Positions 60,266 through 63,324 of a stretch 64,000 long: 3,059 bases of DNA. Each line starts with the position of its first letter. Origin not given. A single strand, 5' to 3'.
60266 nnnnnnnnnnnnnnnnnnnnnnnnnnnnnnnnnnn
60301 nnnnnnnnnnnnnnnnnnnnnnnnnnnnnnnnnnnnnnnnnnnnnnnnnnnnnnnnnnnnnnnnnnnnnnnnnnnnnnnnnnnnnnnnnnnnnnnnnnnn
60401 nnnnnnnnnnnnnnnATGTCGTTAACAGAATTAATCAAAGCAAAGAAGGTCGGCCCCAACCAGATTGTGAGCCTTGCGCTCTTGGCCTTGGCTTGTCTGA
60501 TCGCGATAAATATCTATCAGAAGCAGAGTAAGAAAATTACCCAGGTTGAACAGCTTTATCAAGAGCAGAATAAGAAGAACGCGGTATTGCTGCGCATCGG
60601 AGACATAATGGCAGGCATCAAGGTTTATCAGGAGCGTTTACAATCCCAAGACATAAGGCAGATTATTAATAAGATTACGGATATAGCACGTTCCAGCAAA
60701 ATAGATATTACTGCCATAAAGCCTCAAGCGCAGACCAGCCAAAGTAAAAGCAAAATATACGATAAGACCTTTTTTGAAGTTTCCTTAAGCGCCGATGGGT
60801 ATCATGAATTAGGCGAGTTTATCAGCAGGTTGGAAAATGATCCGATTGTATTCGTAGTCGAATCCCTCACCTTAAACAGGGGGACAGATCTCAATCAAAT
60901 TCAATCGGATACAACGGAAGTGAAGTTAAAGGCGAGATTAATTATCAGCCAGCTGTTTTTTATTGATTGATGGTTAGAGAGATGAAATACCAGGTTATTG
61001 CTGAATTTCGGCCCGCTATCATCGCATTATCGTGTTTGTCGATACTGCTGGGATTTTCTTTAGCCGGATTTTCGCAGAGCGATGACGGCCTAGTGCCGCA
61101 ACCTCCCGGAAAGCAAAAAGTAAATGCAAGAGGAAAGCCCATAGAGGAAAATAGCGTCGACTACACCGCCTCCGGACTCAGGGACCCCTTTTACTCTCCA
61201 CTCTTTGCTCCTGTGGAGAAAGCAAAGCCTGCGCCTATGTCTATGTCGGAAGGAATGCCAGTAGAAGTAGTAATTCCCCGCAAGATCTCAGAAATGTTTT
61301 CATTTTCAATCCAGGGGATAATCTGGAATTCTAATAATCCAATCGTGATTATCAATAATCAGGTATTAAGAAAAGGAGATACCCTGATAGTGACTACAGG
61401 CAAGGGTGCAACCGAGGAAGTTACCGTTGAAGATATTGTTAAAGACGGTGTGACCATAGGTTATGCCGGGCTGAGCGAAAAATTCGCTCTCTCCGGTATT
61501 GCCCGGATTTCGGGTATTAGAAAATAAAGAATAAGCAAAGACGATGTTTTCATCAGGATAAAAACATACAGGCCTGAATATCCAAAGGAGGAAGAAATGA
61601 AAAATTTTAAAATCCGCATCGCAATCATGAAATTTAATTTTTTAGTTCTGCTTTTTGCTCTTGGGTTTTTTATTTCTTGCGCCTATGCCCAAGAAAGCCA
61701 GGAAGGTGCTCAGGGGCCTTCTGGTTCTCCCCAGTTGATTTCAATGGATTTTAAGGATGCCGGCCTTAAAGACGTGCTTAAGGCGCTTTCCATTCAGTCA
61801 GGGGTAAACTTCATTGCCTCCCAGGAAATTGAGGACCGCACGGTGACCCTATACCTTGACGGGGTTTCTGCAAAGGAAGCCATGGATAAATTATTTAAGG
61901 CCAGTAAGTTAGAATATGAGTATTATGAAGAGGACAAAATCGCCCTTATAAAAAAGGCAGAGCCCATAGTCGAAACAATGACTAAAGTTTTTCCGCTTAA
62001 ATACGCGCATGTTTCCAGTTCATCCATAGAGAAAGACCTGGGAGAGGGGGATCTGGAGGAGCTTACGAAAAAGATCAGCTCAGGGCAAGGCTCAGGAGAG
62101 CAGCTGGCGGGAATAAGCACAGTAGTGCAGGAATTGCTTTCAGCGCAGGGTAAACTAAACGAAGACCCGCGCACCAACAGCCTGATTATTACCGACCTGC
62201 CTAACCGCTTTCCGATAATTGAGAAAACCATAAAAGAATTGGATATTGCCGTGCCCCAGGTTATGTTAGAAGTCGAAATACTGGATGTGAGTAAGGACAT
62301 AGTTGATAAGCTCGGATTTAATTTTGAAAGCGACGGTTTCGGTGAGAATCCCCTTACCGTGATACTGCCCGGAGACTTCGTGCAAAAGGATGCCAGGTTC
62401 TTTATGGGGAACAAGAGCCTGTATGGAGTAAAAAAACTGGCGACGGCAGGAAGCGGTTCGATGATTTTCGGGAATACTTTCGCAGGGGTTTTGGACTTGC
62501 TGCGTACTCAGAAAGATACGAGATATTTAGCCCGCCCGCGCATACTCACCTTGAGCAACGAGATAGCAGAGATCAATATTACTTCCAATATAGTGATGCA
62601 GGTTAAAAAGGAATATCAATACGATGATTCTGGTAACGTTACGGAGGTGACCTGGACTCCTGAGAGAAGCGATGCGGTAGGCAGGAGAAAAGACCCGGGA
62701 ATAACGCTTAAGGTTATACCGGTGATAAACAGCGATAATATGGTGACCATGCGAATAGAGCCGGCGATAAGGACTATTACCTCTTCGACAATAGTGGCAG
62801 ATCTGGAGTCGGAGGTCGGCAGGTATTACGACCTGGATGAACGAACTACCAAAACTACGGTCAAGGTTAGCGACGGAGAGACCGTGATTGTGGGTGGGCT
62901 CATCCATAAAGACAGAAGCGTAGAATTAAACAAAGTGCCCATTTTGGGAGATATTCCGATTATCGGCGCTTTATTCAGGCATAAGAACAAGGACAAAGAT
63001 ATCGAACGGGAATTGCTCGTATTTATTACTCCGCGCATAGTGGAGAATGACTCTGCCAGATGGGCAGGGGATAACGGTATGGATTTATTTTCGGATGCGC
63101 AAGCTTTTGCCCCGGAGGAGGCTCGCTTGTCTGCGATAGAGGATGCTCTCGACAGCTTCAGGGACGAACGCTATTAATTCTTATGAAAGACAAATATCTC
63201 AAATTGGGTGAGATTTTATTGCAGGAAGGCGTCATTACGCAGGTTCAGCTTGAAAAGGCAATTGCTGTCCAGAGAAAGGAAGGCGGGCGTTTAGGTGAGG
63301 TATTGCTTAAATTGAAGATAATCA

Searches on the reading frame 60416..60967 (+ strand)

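Call 9: search_protein_families(library=ncbifam, proteins=[window:60416-60967:+], max_evalue=0.1)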
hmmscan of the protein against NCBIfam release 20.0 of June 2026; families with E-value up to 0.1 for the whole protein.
window:60416-60967:+ (184 aa): 1 family
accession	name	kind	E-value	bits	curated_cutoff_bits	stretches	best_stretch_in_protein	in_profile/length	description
NF040904.1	PhrA_Strep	subfamily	0.015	15.5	40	1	10-54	3-47/56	PhrA family quorum-sensing system peptide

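Call 82: search_protein_families(library=pfam, proteins=[window:60416-60967:+], max_evalue=0.001)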
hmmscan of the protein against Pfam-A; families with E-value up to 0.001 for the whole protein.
window:60416-60967:+ (184 aa): 1 family
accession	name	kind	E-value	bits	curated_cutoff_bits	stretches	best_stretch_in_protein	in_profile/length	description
PF04350.18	PilO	-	0.00015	22.4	22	1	75-167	46-132/145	Pilus assembly protein, PilO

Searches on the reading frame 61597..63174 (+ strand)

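Call 9: search_protein_families(library=ncbifam, proteins=[window:61597-63174:+], max_evalue=0.1)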
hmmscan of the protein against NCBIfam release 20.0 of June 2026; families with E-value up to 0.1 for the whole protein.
window:61597-63174:+ (526 aa): 9 families
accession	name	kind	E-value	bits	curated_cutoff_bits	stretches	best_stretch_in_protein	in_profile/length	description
TIGR02517.1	type_II_gspD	equivalog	5.8e-58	196.8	351.35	1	120-485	245-593/600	type II secretion system secretin GspD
TIGR02515.1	IV_pilus_PilQ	subfamily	1.7e-56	192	284.35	1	47-483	3-428/428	type IV pilus secretin PilQ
TIGR02519.1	pilus_MshL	equivalog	7.8e-37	126.9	250.2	1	191-482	5-290/290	pilus (MSHA type) biogenesis protein MshL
NF010083.0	PRK13568.1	equivalog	7.4e-36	123.8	554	2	369-483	310-418/419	DNA uptake porin HofQ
TIGR02516.1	type_III_yscC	equivalog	2e-34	118.9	238.45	1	129-483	148-462/463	type III secretion system outer membrane ring subunit SctC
NF007851.2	PRK10560.1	exception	1.2e-28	100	598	2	369-483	302-410/412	DNA uptake porin HofQ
NF042912.1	Amuc_1098_fam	equivalog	4.9e-23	81.1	750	2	415-483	730-797/805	Amuc_1098 family type IV pilus outer membrane protein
NF011873.0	PRK15346.1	equivalog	1.6e-18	66.7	524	2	417-468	432-481/499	EscC/YscC/HrcC family type III secretion system outer membrane ring protein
TIGR02520.1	pilus_B_mal_scr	equivalog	6.2e-05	21.7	287.65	1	170-243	221-296/513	PilN family type IVB pilus formation outer membrane protein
